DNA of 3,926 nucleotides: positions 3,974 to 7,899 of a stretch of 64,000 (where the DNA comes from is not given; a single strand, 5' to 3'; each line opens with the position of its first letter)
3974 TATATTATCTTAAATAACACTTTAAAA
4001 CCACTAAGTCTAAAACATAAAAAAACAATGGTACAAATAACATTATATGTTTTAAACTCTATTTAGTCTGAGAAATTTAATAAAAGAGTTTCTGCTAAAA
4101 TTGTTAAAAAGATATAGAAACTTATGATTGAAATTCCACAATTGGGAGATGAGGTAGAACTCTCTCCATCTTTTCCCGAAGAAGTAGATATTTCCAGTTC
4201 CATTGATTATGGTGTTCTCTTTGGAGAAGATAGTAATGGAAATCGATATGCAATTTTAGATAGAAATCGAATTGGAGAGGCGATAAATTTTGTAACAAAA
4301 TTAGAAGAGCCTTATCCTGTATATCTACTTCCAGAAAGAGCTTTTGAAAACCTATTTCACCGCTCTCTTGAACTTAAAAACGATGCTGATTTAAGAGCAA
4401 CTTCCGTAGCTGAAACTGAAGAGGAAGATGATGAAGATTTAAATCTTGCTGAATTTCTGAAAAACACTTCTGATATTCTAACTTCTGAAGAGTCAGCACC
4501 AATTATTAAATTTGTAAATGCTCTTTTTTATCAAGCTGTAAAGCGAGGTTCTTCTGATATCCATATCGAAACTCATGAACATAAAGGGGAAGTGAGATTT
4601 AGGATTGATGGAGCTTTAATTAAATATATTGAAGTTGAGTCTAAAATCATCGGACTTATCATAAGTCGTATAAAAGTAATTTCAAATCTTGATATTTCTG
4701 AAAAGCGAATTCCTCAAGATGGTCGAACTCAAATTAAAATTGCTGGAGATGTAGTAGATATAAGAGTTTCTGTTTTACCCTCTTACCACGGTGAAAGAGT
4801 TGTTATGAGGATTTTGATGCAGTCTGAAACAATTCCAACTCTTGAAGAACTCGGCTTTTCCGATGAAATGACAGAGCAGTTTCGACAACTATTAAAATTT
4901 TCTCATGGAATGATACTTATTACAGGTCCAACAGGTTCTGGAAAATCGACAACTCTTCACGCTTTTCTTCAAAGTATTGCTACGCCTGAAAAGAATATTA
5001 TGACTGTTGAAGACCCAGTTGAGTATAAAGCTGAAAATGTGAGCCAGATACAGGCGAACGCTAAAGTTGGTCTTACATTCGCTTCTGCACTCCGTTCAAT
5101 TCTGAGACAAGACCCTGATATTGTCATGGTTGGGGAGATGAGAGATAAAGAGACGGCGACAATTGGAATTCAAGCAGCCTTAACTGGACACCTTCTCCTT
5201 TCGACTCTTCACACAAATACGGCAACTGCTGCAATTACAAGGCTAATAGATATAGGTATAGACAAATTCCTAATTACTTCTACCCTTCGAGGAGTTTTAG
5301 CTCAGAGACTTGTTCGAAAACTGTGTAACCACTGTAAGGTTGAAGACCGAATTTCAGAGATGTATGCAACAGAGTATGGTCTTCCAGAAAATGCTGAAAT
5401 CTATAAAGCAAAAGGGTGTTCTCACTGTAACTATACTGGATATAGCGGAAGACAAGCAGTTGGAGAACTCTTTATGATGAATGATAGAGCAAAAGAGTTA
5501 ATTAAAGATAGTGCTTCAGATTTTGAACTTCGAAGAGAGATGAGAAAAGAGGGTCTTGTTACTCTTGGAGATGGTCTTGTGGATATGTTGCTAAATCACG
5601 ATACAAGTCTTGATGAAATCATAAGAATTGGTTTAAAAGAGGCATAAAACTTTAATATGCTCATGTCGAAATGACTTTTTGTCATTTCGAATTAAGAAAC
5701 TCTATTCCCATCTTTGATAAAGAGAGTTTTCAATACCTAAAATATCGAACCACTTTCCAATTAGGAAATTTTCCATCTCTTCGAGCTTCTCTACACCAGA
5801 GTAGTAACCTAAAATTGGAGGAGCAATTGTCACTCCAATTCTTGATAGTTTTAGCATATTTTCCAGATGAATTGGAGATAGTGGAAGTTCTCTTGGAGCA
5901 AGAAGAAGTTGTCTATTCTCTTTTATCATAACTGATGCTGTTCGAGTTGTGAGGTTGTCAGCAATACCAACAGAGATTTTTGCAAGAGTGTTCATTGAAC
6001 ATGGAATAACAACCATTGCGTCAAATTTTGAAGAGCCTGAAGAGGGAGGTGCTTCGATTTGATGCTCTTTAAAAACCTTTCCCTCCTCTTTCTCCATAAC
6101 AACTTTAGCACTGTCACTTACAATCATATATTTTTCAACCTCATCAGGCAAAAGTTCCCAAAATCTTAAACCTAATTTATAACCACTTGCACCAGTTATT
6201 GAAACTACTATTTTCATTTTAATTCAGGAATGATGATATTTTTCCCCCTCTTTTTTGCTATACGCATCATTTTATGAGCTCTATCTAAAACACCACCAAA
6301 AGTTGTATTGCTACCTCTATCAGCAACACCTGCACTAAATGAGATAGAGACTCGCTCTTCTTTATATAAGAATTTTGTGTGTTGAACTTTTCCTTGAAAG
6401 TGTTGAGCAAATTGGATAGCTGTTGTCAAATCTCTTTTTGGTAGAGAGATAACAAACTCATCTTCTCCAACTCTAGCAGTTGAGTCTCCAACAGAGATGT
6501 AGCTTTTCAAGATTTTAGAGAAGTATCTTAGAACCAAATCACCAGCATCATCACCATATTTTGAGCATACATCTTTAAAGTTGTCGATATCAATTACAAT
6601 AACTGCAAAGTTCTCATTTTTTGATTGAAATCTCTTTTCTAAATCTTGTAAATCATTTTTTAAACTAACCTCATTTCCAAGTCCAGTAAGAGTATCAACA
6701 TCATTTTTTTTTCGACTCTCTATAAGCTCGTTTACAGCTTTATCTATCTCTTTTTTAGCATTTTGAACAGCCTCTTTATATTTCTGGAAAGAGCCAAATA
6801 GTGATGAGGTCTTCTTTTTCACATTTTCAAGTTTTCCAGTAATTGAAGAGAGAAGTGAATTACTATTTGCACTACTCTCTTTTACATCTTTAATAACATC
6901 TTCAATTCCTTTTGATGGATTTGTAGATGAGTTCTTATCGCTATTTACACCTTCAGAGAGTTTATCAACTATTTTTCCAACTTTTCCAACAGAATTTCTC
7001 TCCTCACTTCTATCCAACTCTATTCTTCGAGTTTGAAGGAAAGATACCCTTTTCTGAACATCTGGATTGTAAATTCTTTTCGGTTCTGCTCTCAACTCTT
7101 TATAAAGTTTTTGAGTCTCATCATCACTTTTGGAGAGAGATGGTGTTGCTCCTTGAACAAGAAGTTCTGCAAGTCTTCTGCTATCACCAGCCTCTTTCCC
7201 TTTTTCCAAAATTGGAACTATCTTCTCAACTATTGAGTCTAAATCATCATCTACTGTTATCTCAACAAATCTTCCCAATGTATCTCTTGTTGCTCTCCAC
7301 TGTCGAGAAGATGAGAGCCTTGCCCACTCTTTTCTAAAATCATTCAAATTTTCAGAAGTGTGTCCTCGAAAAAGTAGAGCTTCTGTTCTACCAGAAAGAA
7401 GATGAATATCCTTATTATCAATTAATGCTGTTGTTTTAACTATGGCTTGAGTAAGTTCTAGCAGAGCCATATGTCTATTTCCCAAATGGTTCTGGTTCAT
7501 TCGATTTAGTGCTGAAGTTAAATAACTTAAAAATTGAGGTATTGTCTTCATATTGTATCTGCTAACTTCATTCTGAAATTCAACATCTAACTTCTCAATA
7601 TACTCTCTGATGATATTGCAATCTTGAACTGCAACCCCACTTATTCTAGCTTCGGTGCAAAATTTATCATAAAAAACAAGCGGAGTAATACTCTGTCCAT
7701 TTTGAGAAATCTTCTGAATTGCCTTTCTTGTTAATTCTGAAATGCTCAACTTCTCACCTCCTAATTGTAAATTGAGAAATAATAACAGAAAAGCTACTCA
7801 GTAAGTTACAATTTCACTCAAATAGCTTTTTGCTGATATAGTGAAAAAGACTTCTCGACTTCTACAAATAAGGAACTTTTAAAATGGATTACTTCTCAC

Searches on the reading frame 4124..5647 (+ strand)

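Call 23: search_protein_families(library=ncbifam, proteins=[window:4124-5647:+], max_evalue=1e-10)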
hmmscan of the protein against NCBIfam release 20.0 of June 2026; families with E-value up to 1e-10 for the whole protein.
window:4124-5647:+ (507 aa): 15 families
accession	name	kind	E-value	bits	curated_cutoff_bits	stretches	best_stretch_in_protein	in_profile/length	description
TIGR02533.1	type_II_gspE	equivalog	4.3e-165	550.1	630.25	1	89-502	70-485/486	type II secretion system ATPase GspE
TIGR02538.1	type_IV_pilB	equivalog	6.4e-140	467.4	675.65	1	68-502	122-561/564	type IV-A pilus assembly ATPase PilB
NF053534.1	T4PilAsmATPsTfpB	equivalog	2.1e-126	422.7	850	1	98-502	172-581/584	type IV pilus assembly ATPase TfpB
NF007755.0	PRK10436.1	equivalog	6e-121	404.3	617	1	113-502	71-458/465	type II secretion system protein GspE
NF041000.1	ATPase_ComGA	equivalog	1.2e-78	263.8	300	1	133-398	2-266/267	competence type IV pilus ATPase ComGA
TIGR01420.1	pilT_fam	subfamily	1.1e-54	185.9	319.1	1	132-402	3-273/343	PilT/PilU family type 4a pilus ATPase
TIGR02525.1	plasmid_TraJ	equivalog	1.1e-29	103.5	368.3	1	226-376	120-271/372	plasmid transfer ATPase TraJ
TIGR02524.1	dot_icm_DotB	equivalog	6e-21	75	463.3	1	238-397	115-285/358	Dot/Icm type IV secretion system ATPase DotB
TIGR02782.1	TrbB_P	equivalog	1.3e-17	64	304.55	1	239-375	111-253/303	P-type conjugative transfer ATPase TrbB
NF058587.1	archaellum_moto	equivalog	9.7e-16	57.6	550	1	263-376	277-395/527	archaellum flagellar ATPase motor FlaI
NF010469.0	PRK13894.1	subfamily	2.3e-14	53.5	508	1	236-375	121-265/320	conjugal transfer ATPase TrbB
NF010407.0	PRK13833.1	subfamily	4.4e-14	52.6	499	1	263-376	146-261/323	conjugal transfer protein TrbB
TIGR02788.1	VirB11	equivalog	4.9e-14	52.1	249.95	1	251-377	134-265/308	P-type DNA transfer ATPase VirB11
TIGR03819.1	heli_sec_ATPase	hypoth_equivalog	6e-14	52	373.15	1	219-379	133-302/340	TadA family conjugal transfer-associated ATPase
NF053672.1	bindosome_BasE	exception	8.3e-11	41.3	1000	0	264-375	273-389/512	bindosome assembly system ATPase subunit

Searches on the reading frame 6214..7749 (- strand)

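Call 23: search_protein_families(library=ncbifam, proteins=[window:6214-7749:-], max_evalue=1e-10)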
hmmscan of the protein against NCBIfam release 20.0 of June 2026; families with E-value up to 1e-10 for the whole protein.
window:6214-7749:- (511 aa): 17 families
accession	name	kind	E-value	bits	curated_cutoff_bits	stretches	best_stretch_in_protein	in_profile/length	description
TIGR00254.1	GGDEF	domain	2.3e-31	108.8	37.4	1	351-506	7-164/168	diguanylate cyclase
NF007135.0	PRK09581.1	equivalog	2.1e-30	106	474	1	333-507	275-453/457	PleD family two-component system response regulator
NF007380.0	PRK09894.1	equivalog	6.4e-30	104.5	256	1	319-507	101-285/296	diguanylate cyclase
NF038266.1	diguan_SiaD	equivalog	8.4e-28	97.4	290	1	347-504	92-250/252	biofilm regulation diguanylate cyclase SiaD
NF047872.1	GGDEF_GdpS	equivalog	4.9e-25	88.5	400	1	346-506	184-347/355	GGDEF domain-containing protein GdpS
NF007423.1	PRK09966.1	equivalog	3.9e-24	85.3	325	1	280-498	180-389/390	diguanylate cyclase DgcN/YfiN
NF051473.1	DigCycDgcsShew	equivalog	5.8e-22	78.4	400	1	351-504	137-286/291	diguanylate cyclase DgcS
NF041606.1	dguan_cyc_DgcA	equivalog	1.5e-21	76.7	370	1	372-506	201-336/340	diguanylate cyclase DgcA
NF011955.1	PRK15426.1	equivalog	4.8e-21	74.5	408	1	352-507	401-559/564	cellulose biosynthesis regulator diguanylate cyclase DgcQ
NF047654.1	DiguCycDgcRLepto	equivalog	4.4e-19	68.5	500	1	348-507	132-294/295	diguanylate cyclase DgcR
NF007298.0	PRK09776.1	equivalog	7.8e-19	67.1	1135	1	351-503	686-839/1111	diguanylate cyclase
NF050064.1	BlResRespRegCbrR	equivalog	9.4e-17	61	600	1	346-505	251-410/415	bile resistance response regulator CbrR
NF040885.1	diguan_DgcJ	equivalog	4.6e-14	52.1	500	1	346-502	338-489/493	diguanylate cyclase DgcJ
NF045675.1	PhdiestaseDibA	equivalog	1.5e-13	50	980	1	349-503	203-358/623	phosphodiesterase DibA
NF008467.0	PRK11359.1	equivalog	2e-13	49.3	857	1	351-503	378-525/800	oxygen-sensing cyclic-di-GMP phosphodiesterase DosP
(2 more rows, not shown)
